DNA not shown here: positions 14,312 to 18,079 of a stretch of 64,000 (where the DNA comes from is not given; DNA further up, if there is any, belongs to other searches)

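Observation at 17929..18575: Three tandem GEMM-I-type riboswitches, each with its own terminator, in the 5' leader of a giant FN3 adhesin gene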

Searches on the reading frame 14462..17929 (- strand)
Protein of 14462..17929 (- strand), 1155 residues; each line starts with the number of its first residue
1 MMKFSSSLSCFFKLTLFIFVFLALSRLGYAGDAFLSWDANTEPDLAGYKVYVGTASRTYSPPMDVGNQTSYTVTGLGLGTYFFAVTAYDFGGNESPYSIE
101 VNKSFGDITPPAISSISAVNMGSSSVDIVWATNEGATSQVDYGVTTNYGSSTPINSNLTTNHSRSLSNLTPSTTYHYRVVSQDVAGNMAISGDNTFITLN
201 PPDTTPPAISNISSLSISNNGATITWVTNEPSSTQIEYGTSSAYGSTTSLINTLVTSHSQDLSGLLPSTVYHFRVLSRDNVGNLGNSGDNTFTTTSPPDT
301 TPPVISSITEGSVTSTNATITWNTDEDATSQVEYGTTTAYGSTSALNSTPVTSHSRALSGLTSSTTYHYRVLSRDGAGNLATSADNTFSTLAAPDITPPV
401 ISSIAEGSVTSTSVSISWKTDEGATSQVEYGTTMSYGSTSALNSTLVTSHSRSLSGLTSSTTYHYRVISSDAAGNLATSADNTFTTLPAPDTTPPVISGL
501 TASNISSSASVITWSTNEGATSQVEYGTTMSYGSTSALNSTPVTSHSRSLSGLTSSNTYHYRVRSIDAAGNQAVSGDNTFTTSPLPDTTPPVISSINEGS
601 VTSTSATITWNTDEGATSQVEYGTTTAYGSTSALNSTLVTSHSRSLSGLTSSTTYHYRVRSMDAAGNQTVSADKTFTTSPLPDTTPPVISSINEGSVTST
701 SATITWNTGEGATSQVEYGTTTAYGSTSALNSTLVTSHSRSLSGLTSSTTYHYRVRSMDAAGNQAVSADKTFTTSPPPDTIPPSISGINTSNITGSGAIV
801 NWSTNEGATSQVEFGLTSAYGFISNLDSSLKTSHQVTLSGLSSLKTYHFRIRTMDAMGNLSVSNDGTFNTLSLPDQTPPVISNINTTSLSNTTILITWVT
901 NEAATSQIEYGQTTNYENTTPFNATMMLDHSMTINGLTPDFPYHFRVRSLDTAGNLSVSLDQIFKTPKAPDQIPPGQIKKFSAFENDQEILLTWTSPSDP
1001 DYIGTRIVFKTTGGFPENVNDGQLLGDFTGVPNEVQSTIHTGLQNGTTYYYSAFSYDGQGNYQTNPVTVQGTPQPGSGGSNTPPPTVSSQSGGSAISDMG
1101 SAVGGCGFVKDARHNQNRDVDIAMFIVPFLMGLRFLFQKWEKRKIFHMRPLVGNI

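Call 9: search_protein_families(library=pfam, proteins=[window:14462-17929:-], max_evalue=0.01)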
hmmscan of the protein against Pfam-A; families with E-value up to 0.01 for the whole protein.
window:14462-17929:- (1155 aa): 12 families
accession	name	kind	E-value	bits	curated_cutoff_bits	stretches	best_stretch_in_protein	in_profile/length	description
PF16656.11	Pur_ac_phosph_N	-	2.3e-70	233.7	30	9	599-678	9-93/93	Purple acid Phosphatase, N-terminal domain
PF00041.27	fn3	-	2.2e-43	146.8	25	9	882-955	4-74/84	Fibronectin type III domain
PF16655.11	PhoD_N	-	5.8e-24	84.9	30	0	624-665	42-78/90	PhoD-like phosphatase, N-terminal domain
PF25059.1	FN3_DSCAM-DSCAML_C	-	4.8e-16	59.3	39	0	907-959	24-74/89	DSCAM/DSCAML C-terminal Fn3-like domain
PF16893.11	fn3_2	-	2.9e-14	53.4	27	0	407-477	11-81/89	Fibronectin type III domain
PF25788.1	Ig_Rha78A_N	-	6.8e-11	42.8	27.4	0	627-680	52-103/105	Rha78A-like, N-terminal immunoglobulin domain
PF16389.11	DUF4998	-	4.5e-08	33.3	29.1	1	34-178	36-186/199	Domain of unknown function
PF18338.7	BppL_N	-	6e-06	26.1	25.8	0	666-679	10-23/25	Lower baseplate protein N-terminal domain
PF25814.1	fn3_SORL1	-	0.00047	20.6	27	0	879-948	3-70/90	SORL1-like, fn3 domain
PF15804.10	CCDC168_N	-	0.0011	19.3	27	0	301-328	152-179/204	Coiled-coil domain-containing protein 168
PF16323.11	DUF4959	-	0.0017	19.1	32.9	0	965-1014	9-58/106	Domain of unknown function (DUF4959)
PF06486.16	DUF1093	-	0.005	17.9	26.3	0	622-669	3-46/81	Protein of unknown function (DUF1093)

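Call 10: search_protein_families(library=ncbifam, proteins=[window:14462-17929:-], max_evalue=0.01)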
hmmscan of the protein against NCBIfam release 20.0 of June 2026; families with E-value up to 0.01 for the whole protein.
window:14462-17929:- (1155 aa): 2 families
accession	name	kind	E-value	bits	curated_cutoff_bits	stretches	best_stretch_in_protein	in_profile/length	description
NF041611.1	exoglucan_CbhB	equivalog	3.8e-71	240.4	1950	10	293-485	696-885/997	exoglucanase CbhB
NF045522.1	MXAN_2561_fam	equivalog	5.1e-25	88.6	150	1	986-1078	180-263/304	MXAN_2561 family MXYO-CTERM-anchored protein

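Call 72: list_cluster_members(proteins=[window:14462-17929:-, window:19630-20172:+, window:11567-12436:-])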
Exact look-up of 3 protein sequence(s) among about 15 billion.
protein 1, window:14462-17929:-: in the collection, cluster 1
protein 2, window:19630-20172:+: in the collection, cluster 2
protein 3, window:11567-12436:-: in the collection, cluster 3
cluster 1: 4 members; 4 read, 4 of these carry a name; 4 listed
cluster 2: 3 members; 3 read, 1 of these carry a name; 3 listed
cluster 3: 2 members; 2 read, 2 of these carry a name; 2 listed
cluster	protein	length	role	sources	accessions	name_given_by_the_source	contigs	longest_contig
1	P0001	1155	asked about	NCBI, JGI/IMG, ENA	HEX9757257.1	MAG TPA: fibronectin type III domain-containing protein [Nitrospiria bacterium] | phosphodiesterase/alkaline phosphatase D-like protein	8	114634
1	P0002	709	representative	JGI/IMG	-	hypothetical protein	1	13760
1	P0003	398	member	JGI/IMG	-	hypothetical protein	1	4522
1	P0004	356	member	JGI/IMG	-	hypothetical protein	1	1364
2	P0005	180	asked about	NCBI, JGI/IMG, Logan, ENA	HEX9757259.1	MAG TPA: bifunctional pyr operon transcriptional regulator/uracil ... | pyrimidine operon attenuation protein/uracil phosphoribosyltransferase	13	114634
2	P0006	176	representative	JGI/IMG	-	-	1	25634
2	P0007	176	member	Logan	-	-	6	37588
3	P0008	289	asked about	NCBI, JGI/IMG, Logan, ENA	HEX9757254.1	MAG TPA: GGDEF domain-containing protein [Nitrospiria bacterium] | diguanylate cyclase (GGDEF)-like protein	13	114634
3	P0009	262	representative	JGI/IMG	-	diguanylate cyclase (GGDEF)-like protein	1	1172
